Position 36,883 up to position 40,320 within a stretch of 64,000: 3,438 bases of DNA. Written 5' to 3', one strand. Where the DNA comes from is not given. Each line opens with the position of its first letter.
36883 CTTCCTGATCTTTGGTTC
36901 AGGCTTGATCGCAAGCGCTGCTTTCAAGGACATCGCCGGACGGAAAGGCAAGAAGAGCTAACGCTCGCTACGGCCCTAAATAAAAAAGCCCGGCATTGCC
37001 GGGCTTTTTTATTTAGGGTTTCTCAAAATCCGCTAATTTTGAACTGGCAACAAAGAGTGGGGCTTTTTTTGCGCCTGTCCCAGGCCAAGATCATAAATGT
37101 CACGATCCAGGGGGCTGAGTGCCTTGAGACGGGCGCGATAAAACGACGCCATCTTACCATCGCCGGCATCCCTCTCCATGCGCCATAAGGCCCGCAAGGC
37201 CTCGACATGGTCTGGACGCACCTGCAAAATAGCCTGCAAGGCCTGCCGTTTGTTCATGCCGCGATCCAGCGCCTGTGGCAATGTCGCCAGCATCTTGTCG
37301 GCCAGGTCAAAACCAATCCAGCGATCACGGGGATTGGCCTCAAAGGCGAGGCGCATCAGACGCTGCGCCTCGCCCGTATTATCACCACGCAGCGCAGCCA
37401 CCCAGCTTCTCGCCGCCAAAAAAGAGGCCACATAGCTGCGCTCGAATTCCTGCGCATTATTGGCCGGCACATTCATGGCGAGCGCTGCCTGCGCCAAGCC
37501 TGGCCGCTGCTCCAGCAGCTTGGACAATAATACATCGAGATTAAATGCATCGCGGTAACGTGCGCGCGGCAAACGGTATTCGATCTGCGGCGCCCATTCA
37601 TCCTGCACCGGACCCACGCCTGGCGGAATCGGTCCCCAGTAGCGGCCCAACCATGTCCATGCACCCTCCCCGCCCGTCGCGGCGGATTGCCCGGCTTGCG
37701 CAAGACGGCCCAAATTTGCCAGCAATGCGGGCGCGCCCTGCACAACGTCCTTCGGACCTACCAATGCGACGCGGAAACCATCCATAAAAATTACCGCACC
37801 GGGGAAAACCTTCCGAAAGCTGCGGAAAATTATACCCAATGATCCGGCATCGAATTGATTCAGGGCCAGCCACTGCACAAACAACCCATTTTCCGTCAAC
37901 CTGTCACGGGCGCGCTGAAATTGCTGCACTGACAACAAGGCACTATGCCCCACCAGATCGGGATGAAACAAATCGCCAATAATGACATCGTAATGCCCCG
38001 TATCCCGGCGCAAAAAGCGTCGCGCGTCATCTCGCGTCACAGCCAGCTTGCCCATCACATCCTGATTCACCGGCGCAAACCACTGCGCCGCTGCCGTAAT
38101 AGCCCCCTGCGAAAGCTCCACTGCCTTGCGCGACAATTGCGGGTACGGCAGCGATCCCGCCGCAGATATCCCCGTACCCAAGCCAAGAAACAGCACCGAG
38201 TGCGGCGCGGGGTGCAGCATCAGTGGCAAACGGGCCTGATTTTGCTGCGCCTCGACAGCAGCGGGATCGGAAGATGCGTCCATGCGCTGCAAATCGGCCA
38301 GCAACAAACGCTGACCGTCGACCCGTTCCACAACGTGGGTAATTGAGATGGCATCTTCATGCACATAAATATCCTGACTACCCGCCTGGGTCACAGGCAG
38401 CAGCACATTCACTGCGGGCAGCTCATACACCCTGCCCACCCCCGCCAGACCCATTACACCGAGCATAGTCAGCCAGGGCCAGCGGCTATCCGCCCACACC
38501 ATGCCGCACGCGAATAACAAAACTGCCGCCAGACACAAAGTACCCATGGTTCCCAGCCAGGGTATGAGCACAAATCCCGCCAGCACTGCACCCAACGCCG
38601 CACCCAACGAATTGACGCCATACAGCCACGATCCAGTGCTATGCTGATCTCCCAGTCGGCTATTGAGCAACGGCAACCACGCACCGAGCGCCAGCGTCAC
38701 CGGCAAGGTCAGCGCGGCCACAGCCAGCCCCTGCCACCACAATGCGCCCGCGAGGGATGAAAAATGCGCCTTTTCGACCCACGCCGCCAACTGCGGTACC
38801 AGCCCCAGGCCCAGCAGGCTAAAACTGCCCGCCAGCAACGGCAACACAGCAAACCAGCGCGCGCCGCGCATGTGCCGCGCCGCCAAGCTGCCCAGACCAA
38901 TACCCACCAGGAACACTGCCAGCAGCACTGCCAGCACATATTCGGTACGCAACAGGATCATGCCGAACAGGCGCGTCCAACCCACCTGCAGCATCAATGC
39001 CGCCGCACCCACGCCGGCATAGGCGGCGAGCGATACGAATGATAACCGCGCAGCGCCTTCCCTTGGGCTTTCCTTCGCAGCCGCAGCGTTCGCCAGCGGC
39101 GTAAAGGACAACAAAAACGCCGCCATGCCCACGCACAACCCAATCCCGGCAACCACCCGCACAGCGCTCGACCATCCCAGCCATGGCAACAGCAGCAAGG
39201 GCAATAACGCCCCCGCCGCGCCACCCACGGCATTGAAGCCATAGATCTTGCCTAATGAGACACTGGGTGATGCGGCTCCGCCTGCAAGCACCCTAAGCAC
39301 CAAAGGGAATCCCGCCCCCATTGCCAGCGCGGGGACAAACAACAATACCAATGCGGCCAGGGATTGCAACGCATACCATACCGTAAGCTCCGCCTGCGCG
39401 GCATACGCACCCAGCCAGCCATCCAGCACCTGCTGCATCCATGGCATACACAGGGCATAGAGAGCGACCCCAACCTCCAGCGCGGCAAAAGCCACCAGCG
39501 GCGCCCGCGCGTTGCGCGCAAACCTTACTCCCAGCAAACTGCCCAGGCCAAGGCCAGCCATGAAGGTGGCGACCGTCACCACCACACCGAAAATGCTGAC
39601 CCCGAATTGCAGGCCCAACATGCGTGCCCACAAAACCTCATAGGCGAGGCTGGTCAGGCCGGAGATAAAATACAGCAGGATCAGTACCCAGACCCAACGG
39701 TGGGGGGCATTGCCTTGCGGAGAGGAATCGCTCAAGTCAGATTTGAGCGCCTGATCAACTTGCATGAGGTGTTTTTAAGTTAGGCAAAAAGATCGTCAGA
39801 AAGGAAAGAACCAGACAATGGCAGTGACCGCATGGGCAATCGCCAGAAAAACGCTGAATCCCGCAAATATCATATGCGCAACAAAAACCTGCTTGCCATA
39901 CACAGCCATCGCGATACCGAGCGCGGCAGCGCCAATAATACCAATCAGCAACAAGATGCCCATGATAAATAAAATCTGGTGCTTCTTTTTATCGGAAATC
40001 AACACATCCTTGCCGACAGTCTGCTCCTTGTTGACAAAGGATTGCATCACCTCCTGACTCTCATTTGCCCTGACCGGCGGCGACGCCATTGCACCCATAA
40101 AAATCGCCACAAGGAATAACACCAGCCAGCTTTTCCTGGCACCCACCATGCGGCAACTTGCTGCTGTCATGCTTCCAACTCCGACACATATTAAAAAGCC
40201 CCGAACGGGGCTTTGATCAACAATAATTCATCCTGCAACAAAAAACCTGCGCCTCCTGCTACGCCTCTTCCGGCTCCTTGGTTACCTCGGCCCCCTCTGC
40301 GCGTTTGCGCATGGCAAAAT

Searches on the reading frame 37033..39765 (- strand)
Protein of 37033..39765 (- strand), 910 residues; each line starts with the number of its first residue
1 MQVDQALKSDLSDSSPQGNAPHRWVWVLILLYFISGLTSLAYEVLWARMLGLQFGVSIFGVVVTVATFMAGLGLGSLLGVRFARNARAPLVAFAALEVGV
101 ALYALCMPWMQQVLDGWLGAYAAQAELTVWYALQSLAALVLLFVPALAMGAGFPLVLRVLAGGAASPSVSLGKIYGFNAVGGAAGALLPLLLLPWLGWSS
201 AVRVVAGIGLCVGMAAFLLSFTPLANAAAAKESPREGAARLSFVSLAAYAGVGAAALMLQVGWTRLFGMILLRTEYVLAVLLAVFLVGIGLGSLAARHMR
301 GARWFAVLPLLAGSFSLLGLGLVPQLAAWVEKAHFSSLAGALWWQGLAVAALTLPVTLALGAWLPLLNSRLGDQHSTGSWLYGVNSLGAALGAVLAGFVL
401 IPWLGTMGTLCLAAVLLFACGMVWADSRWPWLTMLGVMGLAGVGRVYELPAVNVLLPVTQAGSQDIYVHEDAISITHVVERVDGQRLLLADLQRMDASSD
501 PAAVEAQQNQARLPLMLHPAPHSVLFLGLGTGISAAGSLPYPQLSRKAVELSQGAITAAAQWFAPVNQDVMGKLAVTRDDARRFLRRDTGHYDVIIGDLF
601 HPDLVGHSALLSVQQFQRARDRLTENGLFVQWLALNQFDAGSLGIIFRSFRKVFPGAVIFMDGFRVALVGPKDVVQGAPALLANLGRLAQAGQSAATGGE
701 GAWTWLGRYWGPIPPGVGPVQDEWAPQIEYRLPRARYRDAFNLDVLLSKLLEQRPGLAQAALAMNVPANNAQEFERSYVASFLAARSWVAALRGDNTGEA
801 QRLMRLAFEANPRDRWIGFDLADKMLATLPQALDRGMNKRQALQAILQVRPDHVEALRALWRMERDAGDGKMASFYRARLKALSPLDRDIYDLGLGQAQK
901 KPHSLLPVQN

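Call 34: search_protein_families(library=pfam, proteins=[window:37033-39765:-], max_evalue=0.001)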
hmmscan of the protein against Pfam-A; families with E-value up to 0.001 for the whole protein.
window:37033-39765:- (910 aa): 1 family
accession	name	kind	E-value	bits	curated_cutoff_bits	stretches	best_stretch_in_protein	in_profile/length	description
PF01564.23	Spermine_synth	-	1.2e-05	25.4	22.9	1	511-631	9-130/186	Spermine/spermidine synthase domain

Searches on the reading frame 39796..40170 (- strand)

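Call 3: search_protein_families(library=pfam, proteins=[window:39796-40170:-], max_evalue=0.1)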
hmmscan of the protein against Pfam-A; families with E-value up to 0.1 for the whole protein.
window:39796-40170:- (124 aa): 2 families
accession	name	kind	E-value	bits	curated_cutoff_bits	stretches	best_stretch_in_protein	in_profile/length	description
PF16167.10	DUF4871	-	0.0076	16.7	25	1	27-62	33-68/128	Domain of unknown function (DUF4871)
PF07439.16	DUF1515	-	0.059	13.8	22.2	1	57-96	69-106/113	Protein of unknown function (DUF1515)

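Call 4: search_protein_families(library=ncbifam, proteins=[window:39796-40170:-], max_evalue=0.1)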
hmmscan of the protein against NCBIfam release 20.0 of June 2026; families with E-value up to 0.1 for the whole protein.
window:39796-40170:- (124 aa): 1 family
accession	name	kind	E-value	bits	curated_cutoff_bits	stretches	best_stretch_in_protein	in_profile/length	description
TIGR01495.1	ETRAMP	paralog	0.086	12.9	32.75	0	16-94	6-79/85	ETRAMP family protein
